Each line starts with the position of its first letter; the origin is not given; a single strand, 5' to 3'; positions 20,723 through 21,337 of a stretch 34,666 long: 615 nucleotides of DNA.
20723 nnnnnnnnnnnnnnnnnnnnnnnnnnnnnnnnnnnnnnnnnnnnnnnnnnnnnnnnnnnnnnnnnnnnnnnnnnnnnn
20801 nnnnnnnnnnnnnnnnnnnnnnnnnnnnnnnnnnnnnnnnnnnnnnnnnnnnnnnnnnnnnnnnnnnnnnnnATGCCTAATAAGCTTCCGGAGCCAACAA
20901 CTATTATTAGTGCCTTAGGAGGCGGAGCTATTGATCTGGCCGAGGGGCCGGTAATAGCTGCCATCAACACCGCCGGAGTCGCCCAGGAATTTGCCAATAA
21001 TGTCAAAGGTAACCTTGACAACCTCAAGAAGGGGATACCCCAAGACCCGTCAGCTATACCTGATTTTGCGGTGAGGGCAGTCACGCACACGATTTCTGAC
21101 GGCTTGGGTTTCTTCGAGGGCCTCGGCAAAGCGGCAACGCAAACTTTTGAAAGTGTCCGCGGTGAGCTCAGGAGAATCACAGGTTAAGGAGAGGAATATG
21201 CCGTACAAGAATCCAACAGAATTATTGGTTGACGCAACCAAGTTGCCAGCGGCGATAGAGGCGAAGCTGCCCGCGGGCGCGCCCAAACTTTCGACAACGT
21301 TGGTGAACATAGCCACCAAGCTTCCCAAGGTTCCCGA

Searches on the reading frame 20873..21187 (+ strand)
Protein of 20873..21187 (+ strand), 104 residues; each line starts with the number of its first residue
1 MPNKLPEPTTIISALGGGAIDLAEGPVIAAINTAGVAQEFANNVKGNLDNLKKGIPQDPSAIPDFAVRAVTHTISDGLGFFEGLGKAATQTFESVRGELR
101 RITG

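Call 14: search_protein_families(library=pfam, max_evalue=0.01, proteins=[window:20873-21187:+])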
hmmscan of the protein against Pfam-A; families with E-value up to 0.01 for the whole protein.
window:20873-21187:+ (104 aa): 0 families

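Call 22: find_encoding_contigs(protein=window:20873-21187:+, flank=10000, max_places=10)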
Protein window:20873-21187:+ (104 aa): 1 contig read that carries it; 1 place shown.
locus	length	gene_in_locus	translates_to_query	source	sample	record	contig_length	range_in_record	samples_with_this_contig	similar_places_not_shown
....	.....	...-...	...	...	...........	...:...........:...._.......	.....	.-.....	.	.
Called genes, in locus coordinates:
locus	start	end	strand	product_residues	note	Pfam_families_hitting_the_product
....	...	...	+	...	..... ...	-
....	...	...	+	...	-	-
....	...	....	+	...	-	-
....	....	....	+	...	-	-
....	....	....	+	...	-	-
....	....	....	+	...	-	-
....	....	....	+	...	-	-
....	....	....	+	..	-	-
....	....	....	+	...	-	-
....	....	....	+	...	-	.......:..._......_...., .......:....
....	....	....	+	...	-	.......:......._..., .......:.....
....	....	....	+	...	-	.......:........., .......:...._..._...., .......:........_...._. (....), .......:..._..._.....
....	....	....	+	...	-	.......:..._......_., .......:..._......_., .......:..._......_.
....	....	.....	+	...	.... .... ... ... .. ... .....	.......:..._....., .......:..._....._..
